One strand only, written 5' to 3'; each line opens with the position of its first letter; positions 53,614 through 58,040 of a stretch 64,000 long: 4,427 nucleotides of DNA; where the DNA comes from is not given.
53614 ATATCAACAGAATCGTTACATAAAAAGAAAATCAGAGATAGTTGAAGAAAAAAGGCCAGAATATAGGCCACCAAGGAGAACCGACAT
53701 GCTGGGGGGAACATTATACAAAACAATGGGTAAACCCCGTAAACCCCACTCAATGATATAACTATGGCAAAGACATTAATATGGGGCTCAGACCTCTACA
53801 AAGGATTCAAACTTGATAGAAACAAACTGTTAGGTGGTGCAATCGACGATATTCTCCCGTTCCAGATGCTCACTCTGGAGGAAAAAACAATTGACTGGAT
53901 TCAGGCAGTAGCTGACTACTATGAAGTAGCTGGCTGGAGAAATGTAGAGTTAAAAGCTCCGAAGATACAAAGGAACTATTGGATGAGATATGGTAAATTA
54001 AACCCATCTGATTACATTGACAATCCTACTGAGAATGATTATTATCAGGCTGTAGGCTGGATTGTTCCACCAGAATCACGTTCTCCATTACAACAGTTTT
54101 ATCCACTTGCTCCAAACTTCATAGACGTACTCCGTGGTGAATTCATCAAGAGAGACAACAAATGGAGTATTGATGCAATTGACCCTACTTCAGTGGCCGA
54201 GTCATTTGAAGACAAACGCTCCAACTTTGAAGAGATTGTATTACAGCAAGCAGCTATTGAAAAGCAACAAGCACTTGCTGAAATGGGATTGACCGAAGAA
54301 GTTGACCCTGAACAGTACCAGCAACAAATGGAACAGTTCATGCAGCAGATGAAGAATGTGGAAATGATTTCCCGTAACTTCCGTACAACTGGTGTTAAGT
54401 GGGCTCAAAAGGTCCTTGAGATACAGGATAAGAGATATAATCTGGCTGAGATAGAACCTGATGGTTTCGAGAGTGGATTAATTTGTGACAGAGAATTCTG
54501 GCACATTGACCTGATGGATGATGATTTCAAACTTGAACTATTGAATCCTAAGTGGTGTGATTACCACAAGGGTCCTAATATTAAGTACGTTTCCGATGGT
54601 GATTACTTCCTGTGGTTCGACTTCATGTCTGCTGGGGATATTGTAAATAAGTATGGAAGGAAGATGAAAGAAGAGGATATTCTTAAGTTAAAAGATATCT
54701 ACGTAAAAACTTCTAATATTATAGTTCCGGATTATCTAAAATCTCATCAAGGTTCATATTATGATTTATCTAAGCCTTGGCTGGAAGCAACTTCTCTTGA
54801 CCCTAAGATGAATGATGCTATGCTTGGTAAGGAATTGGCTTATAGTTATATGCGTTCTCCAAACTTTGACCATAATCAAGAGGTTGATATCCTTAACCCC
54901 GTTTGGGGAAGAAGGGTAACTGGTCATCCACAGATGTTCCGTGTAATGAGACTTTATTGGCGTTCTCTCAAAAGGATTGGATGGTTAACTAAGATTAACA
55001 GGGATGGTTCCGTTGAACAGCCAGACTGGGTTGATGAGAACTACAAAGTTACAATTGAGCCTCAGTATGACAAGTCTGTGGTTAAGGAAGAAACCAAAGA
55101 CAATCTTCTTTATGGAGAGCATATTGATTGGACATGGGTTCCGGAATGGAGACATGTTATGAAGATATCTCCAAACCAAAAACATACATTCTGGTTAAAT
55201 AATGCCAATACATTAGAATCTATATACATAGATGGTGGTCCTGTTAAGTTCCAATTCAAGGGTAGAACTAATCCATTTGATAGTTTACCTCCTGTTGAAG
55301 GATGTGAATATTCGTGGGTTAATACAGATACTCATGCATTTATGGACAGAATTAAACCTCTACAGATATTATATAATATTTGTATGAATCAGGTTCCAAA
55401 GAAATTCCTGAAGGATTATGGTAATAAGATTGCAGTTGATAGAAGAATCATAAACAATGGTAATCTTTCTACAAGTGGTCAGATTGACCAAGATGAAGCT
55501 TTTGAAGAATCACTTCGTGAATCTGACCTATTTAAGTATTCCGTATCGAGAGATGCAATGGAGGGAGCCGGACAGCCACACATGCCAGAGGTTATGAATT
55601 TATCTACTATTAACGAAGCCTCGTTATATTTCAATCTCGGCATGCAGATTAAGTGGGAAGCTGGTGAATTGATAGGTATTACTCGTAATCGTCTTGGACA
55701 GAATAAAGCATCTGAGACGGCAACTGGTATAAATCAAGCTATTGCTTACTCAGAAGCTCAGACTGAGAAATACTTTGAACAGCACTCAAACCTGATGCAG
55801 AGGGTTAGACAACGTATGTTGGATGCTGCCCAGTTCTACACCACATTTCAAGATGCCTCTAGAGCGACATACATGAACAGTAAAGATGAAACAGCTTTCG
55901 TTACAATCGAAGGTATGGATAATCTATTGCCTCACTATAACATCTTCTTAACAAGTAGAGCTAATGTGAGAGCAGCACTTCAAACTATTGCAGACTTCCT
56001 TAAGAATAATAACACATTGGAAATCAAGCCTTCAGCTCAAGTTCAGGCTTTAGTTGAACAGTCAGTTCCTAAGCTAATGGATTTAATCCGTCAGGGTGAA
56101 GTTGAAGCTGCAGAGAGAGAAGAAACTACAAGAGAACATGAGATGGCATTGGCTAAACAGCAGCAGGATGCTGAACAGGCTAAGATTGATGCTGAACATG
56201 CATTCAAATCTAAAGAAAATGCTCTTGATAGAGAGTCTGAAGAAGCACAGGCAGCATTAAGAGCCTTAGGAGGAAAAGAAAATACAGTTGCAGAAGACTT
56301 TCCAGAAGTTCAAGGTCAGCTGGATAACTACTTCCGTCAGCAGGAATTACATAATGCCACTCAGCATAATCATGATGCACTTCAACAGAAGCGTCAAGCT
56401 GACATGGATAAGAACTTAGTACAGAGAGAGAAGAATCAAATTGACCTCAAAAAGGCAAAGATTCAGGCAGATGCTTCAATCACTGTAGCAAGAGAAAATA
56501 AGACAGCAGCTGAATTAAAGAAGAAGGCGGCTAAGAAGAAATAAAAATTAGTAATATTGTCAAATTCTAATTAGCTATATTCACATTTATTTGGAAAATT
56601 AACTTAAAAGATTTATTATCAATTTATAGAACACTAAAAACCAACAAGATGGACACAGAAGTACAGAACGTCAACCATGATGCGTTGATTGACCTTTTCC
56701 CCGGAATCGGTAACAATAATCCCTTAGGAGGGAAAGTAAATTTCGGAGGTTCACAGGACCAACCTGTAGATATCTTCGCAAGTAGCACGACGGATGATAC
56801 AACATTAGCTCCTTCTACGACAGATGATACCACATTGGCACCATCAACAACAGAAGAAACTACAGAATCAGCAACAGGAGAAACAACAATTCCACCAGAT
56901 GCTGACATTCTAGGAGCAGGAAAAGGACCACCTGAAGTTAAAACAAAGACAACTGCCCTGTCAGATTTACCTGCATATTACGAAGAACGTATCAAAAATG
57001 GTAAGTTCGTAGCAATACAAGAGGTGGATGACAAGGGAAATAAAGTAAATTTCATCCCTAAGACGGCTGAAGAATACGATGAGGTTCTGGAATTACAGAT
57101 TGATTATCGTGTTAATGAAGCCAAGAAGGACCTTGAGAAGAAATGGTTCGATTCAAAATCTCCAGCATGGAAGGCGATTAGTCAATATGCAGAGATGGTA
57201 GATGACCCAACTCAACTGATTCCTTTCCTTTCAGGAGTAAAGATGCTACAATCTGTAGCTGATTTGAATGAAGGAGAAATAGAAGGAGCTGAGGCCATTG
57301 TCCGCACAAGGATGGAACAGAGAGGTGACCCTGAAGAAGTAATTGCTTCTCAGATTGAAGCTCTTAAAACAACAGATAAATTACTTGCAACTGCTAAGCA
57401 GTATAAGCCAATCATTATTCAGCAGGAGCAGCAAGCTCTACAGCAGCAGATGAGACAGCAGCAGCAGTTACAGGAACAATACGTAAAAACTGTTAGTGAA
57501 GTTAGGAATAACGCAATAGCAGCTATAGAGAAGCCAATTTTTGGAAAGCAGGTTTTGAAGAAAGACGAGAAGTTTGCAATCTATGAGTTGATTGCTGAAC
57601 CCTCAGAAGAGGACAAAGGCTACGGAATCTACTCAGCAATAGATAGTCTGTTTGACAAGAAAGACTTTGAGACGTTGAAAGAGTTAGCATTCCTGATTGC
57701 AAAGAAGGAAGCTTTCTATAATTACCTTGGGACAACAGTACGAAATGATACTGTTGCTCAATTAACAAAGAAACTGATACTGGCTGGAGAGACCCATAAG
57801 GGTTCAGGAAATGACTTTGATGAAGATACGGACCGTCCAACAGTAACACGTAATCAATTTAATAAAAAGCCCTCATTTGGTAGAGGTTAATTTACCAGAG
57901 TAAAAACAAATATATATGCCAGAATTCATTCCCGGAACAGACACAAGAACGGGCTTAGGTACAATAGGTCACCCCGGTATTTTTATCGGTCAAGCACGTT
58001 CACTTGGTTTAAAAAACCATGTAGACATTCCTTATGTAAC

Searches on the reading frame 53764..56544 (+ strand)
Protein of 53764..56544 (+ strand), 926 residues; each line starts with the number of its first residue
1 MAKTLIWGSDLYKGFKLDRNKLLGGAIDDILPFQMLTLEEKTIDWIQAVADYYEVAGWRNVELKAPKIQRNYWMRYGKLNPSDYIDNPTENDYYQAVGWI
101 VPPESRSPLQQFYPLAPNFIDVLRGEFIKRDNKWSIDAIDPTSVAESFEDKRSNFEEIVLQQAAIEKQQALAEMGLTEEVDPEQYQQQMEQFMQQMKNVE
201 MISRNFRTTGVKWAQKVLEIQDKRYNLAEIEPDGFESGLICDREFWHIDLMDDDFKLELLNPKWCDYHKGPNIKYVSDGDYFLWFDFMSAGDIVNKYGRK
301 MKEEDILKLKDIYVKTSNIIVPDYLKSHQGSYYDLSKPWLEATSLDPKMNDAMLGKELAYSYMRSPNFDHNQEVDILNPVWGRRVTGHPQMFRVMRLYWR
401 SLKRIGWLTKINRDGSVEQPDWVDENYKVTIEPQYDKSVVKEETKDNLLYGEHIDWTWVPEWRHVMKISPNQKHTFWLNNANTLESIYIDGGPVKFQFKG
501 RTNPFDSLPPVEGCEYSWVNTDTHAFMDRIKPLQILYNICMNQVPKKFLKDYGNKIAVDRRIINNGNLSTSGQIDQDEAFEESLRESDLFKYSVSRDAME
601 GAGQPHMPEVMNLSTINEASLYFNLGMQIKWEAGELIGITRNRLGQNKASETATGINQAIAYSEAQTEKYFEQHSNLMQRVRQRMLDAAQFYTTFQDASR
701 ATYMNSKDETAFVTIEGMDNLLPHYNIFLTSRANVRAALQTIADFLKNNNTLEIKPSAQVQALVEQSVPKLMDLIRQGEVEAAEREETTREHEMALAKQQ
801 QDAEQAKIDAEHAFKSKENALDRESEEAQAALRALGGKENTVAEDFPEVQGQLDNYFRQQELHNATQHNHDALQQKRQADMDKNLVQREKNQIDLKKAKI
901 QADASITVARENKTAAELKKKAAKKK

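Call 19: search_protein_families(library=pfam, proteins=[window:53764-56544:+], max_evalue=0.01)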
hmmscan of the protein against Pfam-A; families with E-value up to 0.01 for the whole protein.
window:53764-56544:+ (926 aa): 0 families

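Call 20: search_protein_families(library=phrogs, proteins=[window:53764-56544:+], max_evalue=0.001)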
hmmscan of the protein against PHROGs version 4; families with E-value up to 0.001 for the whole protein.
window:53764-56544:+ (926 aa): 1 family
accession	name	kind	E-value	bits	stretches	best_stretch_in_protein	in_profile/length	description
phrog_6547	-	head and packaging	9.6e-64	216.7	1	30-900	8-808/827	portal protein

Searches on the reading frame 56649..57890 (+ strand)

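Call 6: search_protein_families(library=phrogs, proteins=[window:56649-57890:+], max_evalue=0.01)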
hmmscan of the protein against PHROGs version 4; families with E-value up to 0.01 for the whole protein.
window:56649-57890:+ (413 aa): 1 family
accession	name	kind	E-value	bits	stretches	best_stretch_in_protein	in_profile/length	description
phrog_31239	-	unknown function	0.0019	18.9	1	313-375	94-153/181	-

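Call 7: search_protein_families(library=pfam, proteins=[window:56649-57890:+], max_evalue=0.01)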
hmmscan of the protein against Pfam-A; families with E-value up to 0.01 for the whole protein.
window:56649-57890:+ (413 aa): 1 family
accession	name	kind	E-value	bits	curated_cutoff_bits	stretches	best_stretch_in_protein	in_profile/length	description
PF25547.1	WXG100_2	-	0.0042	17.5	27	0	160-241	32-110/150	WXG100 like domain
